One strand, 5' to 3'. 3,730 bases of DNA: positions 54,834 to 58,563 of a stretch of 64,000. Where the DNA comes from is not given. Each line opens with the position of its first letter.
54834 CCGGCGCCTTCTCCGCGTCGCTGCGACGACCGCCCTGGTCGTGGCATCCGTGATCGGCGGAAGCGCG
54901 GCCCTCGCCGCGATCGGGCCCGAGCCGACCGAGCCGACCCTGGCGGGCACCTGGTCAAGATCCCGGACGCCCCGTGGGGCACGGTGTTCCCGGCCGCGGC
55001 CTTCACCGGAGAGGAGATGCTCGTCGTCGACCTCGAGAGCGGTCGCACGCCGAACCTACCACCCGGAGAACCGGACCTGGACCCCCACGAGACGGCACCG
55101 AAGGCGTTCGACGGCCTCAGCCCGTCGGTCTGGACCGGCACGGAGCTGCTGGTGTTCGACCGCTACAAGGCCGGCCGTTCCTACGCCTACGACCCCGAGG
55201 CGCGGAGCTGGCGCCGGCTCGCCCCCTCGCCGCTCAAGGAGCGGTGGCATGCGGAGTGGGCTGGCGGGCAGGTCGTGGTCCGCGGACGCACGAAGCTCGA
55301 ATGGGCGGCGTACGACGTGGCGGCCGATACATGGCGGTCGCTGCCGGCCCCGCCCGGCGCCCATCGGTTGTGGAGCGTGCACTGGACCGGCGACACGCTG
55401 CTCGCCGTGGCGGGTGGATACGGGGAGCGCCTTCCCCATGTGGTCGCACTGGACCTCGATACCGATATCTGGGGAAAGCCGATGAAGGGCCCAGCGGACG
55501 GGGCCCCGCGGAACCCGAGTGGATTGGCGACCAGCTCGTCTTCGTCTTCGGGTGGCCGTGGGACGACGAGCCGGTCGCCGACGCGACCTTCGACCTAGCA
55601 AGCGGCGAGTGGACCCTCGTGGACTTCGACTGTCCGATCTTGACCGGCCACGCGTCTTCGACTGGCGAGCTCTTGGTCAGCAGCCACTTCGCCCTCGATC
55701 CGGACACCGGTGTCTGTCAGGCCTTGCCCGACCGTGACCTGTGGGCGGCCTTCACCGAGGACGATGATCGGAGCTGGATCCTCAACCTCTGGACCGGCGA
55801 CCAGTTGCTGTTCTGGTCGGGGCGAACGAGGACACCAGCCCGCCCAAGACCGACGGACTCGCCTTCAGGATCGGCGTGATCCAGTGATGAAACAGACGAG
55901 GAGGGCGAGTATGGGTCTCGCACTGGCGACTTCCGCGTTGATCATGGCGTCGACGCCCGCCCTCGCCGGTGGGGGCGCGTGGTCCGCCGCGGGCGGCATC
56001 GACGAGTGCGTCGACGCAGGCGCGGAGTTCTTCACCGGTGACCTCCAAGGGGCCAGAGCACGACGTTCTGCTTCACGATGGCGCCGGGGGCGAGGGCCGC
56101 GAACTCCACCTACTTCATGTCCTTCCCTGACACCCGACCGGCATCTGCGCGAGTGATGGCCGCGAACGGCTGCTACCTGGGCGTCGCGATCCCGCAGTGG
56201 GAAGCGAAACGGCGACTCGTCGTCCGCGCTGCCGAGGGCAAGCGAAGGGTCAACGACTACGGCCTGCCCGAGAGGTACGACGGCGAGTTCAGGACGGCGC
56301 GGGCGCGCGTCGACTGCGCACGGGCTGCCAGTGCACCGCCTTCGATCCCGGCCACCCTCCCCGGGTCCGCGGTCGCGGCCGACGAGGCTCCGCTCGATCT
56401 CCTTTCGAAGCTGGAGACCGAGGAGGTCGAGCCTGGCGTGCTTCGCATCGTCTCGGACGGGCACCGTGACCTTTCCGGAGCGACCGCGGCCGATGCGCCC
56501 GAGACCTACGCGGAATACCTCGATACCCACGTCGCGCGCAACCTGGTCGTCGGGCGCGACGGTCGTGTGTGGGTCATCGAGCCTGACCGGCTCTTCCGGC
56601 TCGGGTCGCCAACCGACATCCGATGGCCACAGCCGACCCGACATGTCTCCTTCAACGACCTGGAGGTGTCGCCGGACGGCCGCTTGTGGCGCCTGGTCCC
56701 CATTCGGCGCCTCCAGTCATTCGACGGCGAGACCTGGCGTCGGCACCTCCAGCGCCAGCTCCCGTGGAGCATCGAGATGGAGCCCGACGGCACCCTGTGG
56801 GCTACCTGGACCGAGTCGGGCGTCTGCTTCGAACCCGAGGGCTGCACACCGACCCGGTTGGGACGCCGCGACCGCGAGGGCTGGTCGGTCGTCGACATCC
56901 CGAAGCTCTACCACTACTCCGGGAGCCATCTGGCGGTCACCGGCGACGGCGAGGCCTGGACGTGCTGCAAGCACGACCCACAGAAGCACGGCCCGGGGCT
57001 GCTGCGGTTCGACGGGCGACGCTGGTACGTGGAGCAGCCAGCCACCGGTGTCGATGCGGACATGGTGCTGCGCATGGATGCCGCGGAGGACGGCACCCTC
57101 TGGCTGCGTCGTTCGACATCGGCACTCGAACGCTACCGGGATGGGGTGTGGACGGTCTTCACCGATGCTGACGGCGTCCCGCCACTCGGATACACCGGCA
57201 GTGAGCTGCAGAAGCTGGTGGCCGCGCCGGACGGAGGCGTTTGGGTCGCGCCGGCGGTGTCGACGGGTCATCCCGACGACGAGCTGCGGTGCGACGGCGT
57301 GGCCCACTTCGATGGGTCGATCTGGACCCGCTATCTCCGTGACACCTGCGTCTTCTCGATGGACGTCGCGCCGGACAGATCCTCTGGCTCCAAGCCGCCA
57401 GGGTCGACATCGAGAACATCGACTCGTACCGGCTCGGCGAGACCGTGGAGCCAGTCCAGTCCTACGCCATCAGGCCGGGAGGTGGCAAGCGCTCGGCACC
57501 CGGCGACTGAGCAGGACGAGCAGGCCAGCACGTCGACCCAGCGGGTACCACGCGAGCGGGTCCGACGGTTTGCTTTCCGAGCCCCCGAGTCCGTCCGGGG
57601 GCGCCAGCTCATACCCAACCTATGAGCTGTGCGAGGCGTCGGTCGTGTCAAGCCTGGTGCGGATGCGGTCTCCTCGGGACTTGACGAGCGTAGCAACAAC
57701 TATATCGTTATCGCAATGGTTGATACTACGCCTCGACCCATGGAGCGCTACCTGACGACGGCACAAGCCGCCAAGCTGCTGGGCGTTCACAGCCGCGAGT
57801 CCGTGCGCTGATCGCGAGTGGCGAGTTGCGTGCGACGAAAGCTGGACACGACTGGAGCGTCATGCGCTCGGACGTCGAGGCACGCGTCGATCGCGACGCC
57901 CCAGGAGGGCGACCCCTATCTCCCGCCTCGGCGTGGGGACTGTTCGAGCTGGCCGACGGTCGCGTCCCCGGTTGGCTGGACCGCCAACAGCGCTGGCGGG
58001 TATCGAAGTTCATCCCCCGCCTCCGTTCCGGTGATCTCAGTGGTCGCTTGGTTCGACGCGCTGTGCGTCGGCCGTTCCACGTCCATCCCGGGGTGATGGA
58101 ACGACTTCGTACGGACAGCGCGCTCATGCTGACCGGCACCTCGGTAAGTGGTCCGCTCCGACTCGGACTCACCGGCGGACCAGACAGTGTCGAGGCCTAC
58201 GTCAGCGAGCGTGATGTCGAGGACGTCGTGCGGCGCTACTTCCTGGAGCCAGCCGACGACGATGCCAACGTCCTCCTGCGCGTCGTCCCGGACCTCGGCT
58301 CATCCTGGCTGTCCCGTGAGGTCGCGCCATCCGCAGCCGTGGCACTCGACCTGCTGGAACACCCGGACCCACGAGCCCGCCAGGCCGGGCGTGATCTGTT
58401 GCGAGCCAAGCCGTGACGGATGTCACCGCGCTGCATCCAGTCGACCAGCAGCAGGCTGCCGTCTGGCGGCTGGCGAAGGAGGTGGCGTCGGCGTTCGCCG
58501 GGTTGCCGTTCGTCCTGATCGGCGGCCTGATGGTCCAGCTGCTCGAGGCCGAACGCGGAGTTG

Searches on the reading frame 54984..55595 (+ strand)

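Call 73: search_protein_families(library=pfam, proteins=[window:54984-55595:+], max_evalue=0.01)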
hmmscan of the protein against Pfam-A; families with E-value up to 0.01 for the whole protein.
window:54984-55595:+ (204 aa): 4 families
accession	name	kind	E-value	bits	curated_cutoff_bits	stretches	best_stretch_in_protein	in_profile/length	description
PF01344.31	Kelch_1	-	2.3e-05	24.2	20.1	0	67-81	30-44/46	Kelch motif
PF13418.12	Kelch_4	-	9.6e-05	22.7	21.6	0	67-83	32-48/49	Galactose oxidase, central domain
PF13415.12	Kelch_3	-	0.0035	17.9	22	0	66-90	20-44/48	Galactose oxidase, central domain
PF13964.12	Kelch_6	-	0.0052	17.2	25.3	0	67-83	31-47/50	Kelch motif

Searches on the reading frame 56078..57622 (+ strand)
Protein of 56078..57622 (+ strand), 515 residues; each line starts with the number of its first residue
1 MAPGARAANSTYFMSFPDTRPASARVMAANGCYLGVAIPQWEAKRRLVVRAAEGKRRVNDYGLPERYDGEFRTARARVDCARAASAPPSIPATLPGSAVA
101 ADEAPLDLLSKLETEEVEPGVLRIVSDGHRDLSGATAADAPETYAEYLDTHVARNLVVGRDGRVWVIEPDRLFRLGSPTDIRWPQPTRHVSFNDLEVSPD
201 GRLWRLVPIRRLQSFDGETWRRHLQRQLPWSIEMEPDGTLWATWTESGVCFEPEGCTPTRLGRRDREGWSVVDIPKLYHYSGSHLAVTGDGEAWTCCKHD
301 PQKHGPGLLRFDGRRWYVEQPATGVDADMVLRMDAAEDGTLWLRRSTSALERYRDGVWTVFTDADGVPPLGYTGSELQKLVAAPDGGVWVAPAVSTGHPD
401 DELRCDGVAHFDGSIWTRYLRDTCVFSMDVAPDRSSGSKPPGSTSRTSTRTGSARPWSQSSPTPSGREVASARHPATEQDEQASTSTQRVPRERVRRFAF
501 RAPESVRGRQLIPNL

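Call 73: search_protein_families(library=pfam, proteins=[window:56078-57622:+], max_evalue=0.01)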
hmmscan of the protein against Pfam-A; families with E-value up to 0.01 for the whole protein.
window:56078-57622:+ (515 aa): 1 family
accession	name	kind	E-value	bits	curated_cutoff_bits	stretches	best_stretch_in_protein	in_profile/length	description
PF07494.17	Reg_prop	-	0.0024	18.3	20.4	0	153-166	7-20/24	Two component regulator propeller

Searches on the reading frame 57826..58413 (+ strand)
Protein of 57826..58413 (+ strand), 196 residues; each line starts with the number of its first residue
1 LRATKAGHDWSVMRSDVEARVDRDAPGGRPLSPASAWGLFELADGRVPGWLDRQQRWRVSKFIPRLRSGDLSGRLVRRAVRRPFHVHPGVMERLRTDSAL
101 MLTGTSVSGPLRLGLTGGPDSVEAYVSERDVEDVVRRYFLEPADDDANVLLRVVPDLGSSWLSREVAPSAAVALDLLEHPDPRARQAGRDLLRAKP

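Call 73: search_protein_families(library=pfam, proteins=[window:57826-58413:+], max_evalue=0.01)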
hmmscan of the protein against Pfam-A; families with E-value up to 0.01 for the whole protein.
window:57826-58413:+ (196 aa): 0 families
